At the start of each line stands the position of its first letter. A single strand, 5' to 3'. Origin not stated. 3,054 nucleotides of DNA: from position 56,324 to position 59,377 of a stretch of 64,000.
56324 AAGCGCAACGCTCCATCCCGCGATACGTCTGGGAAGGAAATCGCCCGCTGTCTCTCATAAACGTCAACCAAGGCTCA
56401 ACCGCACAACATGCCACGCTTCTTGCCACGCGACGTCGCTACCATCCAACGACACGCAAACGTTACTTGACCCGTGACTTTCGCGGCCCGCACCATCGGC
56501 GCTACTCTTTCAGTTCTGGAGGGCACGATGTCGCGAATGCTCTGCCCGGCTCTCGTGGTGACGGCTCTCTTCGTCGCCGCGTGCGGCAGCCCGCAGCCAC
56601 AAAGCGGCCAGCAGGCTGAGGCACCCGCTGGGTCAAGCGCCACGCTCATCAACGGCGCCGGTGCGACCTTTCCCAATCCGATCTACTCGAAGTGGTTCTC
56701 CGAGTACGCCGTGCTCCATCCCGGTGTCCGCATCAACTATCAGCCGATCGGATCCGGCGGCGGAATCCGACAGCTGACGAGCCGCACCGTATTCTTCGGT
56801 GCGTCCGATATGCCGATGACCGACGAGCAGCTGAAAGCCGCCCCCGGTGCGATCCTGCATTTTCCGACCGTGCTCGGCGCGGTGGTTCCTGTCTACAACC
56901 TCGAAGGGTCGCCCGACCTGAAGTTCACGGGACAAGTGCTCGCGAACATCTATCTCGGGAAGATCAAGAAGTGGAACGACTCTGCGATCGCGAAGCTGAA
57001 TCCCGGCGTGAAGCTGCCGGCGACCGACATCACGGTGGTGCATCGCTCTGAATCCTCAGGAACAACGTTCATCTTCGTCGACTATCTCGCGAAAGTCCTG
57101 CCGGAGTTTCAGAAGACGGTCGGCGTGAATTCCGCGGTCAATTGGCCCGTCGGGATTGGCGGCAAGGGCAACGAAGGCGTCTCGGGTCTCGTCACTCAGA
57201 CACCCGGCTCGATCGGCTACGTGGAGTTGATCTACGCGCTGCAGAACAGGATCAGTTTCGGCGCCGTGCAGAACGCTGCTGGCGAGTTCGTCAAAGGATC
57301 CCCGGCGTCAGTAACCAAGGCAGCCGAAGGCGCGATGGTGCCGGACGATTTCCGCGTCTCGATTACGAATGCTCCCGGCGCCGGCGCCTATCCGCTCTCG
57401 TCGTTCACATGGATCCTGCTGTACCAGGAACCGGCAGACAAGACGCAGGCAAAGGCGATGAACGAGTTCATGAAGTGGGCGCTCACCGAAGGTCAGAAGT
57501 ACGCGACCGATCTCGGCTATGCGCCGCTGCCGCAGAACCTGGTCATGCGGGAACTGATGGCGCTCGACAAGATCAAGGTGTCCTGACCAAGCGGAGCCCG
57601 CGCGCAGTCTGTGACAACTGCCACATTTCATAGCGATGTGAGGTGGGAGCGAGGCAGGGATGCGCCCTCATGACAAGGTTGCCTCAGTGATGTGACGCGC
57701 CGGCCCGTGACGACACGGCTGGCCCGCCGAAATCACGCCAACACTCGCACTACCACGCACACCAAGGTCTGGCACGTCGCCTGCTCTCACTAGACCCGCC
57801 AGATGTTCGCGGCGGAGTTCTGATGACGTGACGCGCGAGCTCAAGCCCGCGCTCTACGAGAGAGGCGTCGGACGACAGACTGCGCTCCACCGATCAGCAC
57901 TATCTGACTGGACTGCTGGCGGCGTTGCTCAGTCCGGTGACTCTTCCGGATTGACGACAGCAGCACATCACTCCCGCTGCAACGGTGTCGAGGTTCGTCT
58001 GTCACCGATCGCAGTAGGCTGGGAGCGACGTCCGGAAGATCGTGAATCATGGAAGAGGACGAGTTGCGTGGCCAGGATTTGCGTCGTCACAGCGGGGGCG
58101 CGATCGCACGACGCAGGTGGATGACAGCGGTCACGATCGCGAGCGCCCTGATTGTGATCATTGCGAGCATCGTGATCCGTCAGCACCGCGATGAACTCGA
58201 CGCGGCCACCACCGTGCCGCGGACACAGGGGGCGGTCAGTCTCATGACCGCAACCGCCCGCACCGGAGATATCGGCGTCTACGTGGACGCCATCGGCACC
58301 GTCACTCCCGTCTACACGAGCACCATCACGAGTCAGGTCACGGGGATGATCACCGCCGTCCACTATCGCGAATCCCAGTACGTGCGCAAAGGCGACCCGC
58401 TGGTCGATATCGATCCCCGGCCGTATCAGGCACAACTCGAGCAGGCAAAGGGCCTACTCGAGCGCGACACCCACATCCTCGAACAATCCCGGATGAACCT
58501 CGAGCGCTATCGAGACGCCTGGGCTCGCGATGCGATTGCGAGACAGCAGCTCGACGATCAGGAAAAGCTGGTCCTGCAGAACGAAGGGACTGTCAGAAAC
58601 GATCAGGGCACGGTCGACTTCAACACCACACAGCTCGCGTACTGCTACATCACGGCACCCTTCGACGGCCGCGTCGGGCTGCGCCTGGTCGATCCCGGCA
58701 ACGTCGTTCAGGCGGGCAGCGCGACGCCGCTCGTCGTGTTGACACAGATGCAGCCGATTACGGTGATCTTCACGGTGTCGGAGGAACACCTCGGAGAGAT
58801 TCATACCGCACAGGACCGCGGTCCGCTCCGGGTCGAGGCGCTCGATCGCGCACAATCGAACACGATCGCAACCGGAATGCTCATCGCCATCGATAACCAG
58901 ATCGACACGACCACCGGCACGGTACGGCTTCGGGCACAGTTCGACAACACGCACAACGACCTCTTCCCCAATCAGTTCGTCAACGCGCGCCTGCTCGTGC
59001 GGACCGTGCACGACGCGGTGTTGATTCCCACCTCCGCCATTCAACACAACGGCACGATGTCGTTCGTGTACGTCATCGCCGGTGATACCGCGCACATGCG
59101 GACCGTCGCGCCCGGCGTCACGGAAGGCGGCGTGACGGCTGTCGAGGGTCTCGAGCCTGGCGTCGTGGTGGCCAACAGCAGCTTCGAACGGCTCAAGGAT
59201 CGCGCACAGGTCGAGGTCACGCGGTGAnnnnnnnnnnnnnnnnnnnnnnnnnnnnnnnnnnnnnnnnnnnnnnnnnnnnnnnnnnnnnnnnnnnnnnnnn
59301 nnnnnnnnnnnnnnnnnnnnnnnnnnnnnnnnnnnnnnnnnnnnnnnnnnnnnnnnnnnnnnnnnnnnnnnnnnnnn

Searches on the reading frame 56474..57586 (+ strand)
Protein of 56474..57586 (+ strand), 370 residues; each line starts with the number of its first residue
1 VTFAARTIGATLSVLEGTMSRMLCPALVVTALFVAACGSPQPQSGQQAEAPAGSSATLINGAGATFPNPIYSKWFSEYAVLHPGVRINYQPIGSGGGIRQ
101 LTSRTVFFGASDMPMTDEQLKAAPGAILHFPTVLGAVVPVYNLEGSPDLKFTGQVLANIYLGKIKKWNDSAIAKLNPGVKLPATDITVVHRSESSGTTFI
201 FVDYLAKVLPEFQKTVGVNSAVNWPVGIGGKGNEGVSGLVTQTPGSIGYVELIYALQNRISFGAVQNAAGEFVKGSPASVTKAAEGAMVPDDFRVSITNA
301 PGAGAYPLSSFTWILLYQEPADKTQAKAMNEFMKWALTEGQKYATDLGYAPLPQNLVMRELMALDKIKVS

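Call 58: search_protein_families(library=pfam, proteins=[window:56474-57586:+], max_evalue=0.001)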
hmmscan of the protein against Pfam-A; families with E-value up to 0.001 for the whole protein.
window:56474-57586:+ (370 aa): 3 families
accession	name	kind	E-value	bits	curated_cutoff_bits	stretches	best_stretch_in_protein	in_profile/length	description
PF12849.12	PBP_like_2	-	4.5e-41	141.8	27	1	51-338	2-265/267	PBP superfamily domain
PF01547.30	SBP_bac_1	-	9e-15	55.9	26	1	65-342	9-306/307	Bacterial extracellular solute-binding protein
PF12727.12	PBP_like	-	0.0003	20.4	27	0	77-207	3-115/193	PBP superfamily domain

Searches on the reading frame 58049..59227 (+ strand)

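Call 58: search_protein_families(library=pfam, proteins=[window:58049-59227:+], max_evalue=0.001)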
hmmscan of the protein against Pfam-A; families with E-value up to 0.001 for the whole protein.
window:58049-59227:+ (392 aa): 3 families
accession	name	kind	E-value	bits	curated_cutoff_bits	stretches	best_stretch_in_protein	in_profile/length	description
PF16576.10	HlyD_D23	-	2.6e-15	56.7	30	1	90-311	19-214/214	Barrel-sandwich domain of CusB or HlyD membrane-fusion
PF13437.12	HlyD_3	-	1.9e-13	51.5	22.2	1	201-302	2-97/106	HlyD family secretion protein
PF13533.13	Biotin_lipoyl_2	-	2.2e-05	24.6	29.8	1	92-122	2-32/32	Biotin-lipoyl like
